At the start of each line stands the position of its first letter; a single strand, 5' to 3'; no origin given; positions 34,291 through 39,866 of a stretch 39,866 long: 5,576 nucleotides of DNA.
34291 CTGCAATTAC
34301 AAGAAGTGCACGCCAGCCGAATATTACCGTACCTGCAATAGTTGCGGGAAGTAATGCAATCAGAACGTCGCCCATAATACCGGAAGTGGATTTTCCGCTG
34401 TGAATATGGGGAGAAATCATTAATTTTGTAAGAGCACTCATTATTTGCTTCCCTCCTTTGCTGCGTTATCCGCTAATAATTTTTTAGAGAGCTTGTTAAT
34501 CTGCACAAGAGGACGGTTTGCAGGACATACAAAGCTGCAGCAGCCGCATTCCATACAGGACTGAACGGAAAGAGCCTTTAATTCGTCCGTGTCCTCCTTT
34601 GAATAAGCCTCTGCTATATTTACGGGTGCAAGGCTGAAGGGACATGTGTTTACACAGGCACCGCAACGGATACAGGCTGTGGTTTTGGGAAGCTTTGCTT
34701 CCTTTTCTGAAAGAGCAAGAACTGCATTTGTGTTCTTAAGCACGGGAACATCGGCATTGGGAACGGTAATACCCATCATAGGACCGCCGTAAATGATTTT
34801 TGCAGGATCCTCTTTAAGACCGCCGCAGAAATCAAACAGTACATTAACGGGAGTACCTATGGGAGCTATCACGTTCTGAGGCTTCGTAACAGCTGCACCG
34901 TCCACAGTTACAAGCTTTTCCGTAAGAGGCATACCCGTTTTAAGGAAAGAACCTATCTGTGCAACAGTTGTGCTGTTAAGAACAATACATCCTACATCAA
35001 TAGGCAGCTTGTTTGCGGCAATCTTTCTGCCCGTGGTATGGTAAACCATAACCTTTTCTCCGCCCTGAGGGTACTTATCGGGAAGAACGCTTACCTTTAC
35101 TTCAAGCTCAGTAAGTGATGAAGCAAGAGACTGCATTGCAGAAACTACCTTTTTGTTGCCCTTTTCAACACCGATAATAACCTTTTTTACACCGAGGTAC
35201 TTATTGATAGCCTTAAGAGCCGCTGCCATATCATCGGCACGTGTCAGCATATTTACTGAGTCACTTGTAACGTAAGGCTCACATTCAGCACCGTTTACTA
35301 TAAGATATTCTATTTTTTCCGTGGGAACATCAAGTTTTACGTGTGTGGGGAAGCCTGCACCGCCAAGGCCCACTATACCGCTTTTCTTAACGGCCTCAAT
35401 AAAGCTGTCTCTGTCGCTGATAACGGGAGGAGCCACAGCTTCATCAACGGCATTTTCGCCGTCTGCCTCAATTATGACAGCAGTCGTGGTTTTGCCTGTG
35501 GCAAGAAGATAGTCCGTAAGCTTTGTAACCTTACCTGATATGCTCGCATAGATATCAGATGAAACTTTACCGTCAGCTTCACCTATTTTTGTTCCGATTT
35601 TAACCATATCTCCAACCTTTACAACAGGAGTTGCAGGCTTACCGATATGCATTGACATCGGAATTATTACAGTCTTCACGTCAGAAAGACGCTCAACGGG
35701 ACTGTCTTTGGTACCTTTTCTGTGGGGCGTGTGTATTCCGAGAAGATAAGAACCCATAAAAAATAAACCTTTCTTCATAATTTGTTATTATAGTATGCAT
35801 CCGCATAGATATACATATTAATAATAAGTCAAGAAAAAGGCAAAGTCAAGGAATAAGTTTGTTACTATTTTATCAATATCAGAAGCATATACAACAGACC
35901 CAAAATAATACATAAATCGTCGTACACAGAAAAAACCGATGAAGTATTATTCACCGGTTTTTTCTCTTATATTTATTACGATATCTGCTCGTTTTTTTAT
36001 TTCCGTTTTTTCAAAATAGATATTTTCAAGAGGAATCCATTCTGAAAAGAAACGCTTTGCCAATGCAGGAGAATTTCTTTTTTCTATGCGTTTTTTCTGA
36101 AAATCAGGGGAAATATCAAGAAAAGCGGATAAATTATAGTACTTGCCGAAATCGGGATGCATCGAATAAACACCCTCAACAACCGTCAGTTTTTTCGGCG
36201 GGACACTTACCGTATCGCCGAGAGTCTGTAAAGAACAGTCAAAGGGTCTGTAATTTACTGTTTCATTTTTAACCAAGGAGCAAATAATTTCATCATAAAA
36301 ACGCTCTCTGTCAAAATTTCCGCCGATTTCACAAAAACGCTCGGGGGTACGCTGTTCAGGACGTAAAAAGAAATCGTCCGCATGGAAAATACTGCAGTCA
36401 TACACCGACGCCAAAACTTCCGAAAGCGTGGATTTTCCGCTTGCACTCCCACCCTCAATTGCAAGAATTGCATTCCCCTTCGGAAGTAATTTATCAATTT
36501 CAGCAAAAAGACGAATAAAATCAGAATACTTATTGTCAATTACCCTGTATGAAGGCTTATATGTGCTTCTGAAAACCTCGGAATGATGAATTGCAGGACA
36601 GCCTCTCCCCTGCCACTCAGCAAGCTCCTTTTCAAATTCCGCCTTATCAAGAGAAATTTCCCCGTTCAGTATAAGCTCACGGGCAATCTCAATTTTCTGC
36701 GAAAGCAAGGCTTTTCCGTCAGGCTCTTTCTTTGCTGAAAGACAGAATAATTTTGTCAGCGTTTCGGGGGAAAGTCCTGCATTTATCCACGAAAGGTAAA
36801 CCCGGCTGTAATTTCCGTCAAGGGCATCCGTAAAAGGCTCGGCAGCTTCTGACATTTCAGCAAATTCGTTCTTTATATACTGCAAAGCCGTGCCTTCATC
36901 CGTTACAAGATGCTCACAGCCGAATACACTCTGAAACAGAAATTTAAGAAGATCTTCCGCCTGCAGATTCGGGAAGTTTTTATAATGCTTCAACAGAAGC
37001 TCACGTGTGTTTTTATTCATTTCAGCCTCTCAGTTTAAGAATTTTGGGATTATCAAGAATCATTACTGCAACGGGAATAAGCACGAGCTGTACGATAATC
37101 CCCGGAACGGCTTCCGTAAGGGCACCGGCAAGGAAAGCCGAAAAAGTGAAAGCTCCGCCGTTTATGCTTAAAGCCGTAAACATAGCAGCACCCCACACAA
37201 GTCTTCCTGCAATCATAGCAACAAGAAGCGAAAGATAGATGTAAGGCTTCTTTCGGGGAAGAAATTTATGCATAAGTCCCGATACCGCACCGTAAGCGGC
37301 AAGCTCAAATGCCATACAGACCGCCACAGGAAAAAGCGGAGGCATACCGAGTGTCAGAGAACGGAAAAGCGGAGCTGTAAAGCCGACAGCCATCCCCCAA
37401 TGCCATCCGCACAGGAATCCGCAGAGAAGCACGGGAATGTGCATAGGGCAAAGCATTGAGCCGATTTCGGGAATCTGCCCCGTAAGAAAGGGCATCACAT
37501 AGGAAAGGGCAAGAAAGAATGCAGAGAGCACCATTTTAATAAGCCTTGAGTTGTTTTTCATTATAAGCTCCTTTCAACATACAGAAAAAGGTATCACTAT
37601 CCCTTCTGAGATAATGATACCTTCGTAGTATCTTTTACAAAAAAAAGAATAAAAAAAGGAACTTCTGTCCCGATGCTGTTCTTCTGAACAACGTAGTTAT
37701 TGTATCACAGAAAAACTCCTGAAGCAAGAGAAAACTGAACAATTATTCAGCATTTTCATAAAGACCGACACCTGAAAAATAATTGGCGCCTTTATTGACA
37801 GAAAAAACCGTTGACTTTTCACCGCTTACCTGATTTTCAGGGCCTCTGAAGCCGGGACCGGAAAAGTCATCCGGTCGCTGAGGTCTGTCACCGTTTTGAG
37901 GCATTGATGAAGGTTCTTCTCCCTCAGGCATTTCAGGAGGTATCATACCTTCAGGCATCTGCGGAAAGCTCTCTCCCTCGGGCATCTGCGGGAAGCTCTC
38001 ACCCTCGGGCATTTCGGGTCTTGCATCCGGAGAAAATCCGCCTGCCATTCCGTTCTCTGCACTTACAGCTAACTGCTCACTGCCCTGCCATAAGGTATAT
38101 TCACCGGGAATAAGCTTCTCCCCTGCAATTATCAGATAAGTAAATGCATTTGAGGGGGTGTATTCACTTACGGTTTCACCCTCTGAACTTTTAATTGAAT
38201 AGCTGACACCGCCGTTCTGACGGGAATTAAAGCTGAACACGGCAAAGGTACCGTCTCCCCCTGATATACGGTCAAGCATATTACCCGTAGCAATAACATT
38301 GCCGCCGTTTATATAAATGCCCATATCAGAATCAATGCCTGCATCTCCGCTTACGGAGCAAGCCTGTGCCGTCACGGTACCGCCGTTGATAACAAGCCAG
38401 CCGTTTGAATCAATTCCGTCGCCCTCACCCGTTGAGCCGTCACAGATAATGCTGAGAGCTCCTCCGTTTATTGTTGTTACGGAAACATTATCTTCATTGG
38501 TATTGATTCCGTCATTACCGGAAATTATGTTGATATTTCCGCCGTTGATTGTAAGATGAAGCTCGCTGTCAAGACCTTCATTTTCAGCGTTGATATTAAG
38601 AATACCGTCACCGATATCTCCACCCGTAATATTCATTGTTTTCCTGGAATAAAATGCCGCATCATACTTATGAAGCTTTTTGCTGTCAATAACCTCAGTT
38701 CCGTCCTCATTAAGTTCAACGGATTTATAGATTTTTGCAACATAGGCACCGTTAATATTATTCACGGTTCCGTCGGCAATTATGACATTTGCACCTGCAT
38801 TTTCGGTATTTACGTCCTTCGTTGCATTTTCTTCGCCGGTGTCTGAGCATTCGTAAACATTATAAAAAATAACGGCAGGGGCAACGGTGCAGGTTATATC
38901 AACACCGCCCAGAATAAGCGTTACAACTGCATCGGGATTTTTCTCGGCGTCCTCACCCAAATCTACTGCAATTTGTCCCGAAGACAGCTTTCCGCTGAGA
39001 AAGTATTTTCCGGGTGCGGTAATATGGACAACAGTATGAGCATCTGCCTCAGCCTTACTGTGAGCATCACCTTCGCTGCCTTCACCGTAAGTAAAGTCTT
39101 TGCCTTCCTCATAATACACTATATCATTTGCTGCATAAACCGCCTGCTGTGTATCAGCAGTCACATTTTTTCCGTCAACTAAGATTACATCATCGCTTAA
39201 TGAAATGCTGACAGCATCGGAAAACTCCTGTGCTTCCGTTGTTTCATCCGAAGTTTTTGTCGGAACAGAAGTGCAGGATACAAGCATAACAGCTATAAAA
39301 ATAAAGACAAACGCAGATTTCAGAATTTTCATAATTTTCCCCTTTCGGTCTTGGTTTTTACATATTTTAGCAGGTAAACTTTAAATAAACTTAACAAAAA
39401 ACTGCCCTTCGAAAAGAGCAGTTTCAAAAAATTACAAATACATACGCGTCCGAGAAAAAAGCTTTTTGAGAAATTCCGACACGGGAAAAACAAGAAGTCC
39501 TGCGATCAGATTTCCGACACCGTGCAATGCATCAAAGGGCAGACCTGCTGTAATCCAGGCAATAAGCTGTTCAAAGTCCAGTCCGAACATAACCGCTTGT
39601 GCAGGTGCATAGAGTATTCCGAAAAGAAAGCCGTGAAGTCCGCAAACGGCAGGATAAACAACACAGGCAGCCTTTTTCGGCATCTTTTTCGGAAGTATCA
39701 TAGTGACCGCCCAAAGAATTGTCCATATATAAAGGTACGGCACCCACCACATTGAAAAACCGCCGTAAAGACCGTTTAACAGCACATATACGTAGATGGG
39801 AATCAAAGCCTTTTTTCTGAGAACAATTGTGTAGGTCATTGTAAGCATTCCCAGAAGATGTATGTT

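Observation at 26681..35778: Rnf operon extended by NusG_II + Gx membrane proteins and followed by a lipoprotein/ApbE/DUF1622 unit: candidate undescribed Rnf-linked extracytoplasmic flavin module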

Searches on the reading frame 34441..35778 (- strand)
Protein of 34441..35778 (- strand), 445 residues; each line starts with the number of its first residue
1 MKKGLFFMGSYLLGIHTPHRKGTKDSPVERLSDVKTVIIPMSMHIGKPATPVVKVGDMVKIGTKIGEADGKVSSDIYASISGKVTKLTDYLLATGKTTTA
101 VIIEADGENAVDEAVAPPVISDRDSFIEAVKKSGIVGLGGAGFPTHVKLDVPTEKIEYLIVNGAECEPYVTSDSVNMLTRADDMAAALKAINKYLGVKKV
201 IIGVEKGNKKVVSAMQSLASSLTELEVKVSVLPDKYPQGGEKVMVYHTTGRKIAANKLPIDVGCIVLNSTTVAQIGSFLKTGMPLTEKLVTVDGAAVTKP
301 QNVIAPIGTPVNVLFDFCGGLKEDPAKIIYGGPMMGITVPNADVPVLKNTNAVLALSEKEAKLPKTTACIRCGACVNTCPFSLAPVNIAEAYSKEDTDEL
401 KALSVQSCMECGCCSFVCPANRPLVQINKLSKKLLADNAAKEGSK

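Call 5: search_protein_families(library=pfam, proteins=[window:34441-35778:-], max_evalue=0.01)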
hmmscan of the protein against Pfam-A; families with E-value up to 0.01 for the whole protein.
window:34441-35778:- (445 aa): 14 families
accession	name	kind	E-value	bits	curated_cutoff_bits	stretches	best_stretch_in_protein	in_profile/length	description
PF01512.22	Complex1_51K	-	8.1e-44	149.6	31.2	1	130-275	1-148/150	Nuo51 FMN-binding domain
PF13375.12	RnfC_N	-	5.2e-28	97.5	25.6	1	14-108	6-101/101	RnfC Barrel sandwich hybrid domain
PF10531.15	SLBB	-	1.5e-10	41.2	27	1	290-337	2-54/55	SLBB domain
PF13183.11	Fer4_8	-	1.6e-07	32.2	27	1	367-421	3-67/68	4Fe-4S dicluster domain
PF13237.11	Fer4_10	-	5.8e-07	29.8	25.5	1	366-419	6-53/53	4Fe-4S dicluster domain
PF12838.12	Fer4_7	-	3.1e-06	28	27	1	369-421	2-51/52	4Fe-4S dicluster domain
PF12797.12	Fer4_2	-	8.8e-06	25.8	24.5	1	366-381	7-22/22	4Fe-4S binding domain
PF13534.11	Fer4_17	-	1.4e-05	25.9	22.2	1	368-421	1-59/61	4Fe-4S dicluster domain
PF13187.11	Fer4_9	-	6.4e-05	23.3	27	1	368-421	1-50/52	4Fe-4S dicluster domain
PF00037.32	Fer4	-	9.3e-05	22.5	21.1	1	367-381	6-20/24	4Fe-4S binding domain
PF14697.11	Fer4_21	-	0.00032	21.2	35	1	367-420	6-53/59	4Fe-4S dicluster domain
PF12800.12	Fer4_4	-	0.0012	19.5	24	1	367-381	2-16/17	4Fe-4S binding domain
PF12837.12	Fer4_6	-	0.0016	18.8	25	1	367-381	7-21/24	4Fe-4S binding domain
PF13484.11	Fer4_16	-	0.002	19.3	30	0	354-381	38-65/66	4Fe-4S double cluster binding domain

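Call 6: search_protein_families(library=ncbifam, proteins=[window:34441-35778:-], max_evalue=0.01)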
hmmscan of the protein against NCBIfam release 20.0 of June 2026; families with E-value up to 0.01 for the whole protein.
window:34441-35778:- (445 aa): 37 families (the best 25 are shown)
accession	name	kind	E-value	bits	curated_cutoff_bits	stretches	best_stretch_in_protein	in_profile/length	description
TIGR01945.1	rnfC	subfamily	4e-135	450.7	245.95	1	14-436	7-432/435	RnfABCDGE type electron transport complex subunit C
NF003454.1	PRK05035.1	equivalog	1.4e-116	390.2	345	1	14-439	9-439/556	electron transport complex subunit RsxC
NF041837.1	rnfC_Methano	equivalog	9.8e-63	212.5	650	2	243-437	235-428/438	Rnf electron transport complex subunit RnfC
TIGR04481.1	PR_assoc_PrdC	equivalog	5.4e-59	200.1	490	1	39-361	3-310/425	proline reductase-associated electron transfer protein PrdC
NF003761.0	PRK05352.1-4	equivalog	1.6e-19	70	450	2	51-342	46-315/449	Na(+)-translocating NADH-quinone reductase subunit A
TIGR01959.1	nuoF_fam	equivalog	1.9e-11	43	558.65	1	122-177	34-92/410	NADH-quinone oxidoreductase subunit NuoF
TIGR01936.1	nqrA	equivalog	9.9e-11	41.2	321.05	1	22-341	13-310/446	NADH:ubiquinone reductase (Na(+)-transporting) subunit A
TIGR00314.1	cdhA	equivalog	9.9e-08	30.2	781.3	1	350-438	382-470/784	CO dehydrogenase/acetyl-CoA synthase complex subunit alpha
NF010120.0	PRK13596.1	equivalog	1.1e-07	30.8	389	1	121-174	38-95/433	NADH-quinone oxidoreductase subunit NuoF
NF040864.1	HgcB_ferredoxin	equivalog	3.2e-07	30.1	99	1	352-384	29-61/93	mercury methylation ferredoxin HgcB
NF003759.0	PRK05352.1-2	equivalog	3.9e-07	29.1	505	1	22-359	14-330/447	Na(+)-translocating NADH-quinone reductase subunit A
NF041779.1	hetero_SS_HdrC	equivalog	6.1e-06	25.8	350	1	367-436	31-104/198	ferredoxin:CoB-CoM heterodisulfide reductase subunit HdrC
NF041890.1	hdrC_Methbact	equivalog_domain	8.2e-06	25.5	270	1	361-438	23-104/192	ferredoxin:CoB-CoM heterodisulfide reductase subunit HdrC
NF042909.1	FMH_DH_FwdF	exception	1.4e-05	24.3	375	1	366-429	14-78/336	tungsten-dependent formylmethanofuran dehydrogenase subunit FwdF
TIGR01971.1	NuoI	subfamily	2.5e-05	23.9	113.05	1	365-421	40-96/121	NADH-quinone oxidoreductase, chain I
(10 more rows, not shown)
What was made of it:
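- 34441..35778 (-): rnfC (445 aa; the true start may be the ATG at 35757). TIGR01945 4e-135; PF01512, PF13375 (calls 5, 6).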

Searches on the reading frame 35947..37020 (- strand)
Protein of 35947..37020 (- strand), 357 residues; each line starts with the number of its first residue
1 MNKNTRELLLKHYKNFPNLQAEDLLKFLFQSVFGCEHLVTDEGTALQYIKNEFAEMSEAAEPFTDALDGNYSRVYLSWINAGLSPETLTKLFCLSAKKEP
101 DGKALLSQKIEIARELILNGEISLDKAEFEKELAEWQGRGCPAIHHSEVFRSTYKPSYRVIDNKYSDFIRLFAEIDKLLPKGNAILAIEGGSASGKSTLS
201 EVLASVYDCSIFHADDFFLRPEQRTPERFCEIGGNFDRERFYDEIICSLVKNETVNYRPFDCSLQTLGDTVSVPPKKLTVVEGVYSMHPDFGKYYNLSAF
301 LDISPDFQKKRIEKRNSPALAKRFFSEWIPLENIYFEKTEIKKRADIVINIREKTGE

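Call 14: search_protein_families(library=pfam, proteins=[window:35947-37020:-], max_evalue=0.001)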
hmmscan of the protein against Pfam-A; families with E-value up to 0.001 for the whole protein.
window:35947-37020:- (357 aa): 0 families

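Call 33: search_protein_families(library=ncbifam, proteins=[window:35947-37020:-], max_evalue=0.01)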
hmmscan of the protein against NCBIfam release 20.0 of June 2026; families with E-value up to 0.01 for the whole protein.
window:35947-37020:- (357 aa): 10 families
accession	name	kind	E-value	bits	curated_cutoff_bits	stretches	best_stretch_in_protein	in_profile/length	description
NF005807.0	PRK07667.1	equivalog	1.4e-11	44.3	221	1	181-349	15-192/193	kinase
NF005115.0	PRK06547.1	equivalog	7.9e-10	38.4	173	2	249-349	72-170/172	hypothetical protein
TIGR00235.1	udk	equivalog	8.7e-07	28.8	220.3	1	184-349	7-185/207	uridine kinase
NF004018.0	PRK05480.1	equivalog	3.4e-06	26.7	180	1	184-337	7-175/210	uridine kinase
NF005576.0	PRK07261.1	equivalog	1.8e-05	24.6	224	1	186-222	3-39/171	DNA topology modulation protein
NF005655.0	PRK07429.1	subfamily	2.6e-05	23.5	236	1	184-310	9-140/326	phosphoribulokinase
TIGR00152.1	TIGR00152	equivalog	6e-05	23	65.55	1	185-218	1-34/188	dephospho-CoA kinase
NF004861.0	PRK06217.1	equivalog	0.00031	20.2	203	1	186-222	4-40/183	hypothetical protein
NF006746.0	PRK09270.1-5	subfamily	0.00039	19.4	250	1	182-304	20-151/210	nucleoside/nucleotide kinase family protein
NF006743.0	PRK09270.1-2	equivalog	0.0024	17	227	1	170-286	14-141/217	nucleoside/nucleotide kinase family protein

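Call 87: search_protein_families(library=pfam, proteins=[window:35947-37020:-], max_evalue=0.1)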
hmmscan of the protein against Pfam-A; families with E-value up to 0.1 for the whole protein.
window:35947-37020:- (357 aa): 5 families
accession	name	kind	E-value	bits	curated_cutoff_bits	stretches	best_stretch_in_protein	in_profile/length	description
PF01121.26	CoaE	-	0.017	15.2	27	1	185-219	2-35/180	Dephospho-CoA kinase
PF02223.23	Thymidylate_kin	-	0.024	14.7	27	0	188-226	1-37/185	Thymidylate kinase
PF07931.18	CPT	-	0.032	14.5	22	1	185-214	3-32/172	Chloramphenicol phosphotransferase-like protein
PF01712.25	dNK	-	0.033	14.4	27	0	186-212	1-27/203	Deoxynucleoside kinase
PF01202.28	SKI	-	0.065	13.8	22.1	0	193-234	2-44/159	Shikimate kinase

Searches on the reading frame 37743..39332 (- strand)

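Call 14: search_protein_families(library=pfam, proteins=[window:37743-39332:-], max_evalue=0.001)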
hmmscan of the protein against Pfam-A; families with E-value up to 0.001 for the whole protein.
window:37743-39332:- (529 aa): 1 family
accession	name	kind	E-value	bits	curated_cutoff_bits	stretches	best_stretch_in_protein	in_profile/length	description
PF14262.12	Cthe_2159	-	1e-20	74.6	25.8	1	100-346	3-232/262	Carbohydrate-binding domain-containing protein Cthe_2159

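Call 33: search_protein_families(library=ncbifam, proteins=[window:37743-39332:-], max_evalue=0.01)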
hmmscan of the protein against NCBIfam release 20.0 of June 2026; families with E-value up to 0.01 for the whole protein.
window:37743-39332:- (529 aa): 0 families

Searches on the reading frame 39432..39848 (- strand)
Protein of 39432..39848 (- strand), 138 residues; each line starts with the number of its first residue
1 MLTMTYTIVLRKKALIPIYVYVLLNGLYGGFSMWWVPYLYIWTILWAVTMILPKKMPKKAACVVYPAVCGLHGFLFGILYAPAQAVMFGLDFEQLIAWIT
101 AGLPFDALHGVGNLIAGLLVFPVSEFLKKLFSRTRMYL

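Call 14: search_protein_families(library=pfam, proteins=[window:39432-39848:-], max_evalue=0.001)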
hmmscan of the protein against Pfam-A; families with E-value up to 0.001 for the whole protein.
window:39432-39848:- (138 aa): 0 families

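Call 87: search_protein_families(library=pfam, proteins=[window:39432-39848:-], max_evalue=0.1)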
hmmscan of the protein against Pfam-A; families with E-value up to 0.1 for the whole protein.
window:39432-39848:- (138 aa): 1 family
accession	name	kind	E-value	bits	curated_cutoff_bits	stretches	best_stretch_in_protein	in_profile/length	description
PF13303.11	PTS_EIIC_2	-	0.014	14.9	28.9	1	44-124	101-180/327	Phosphotransferase system, EIIC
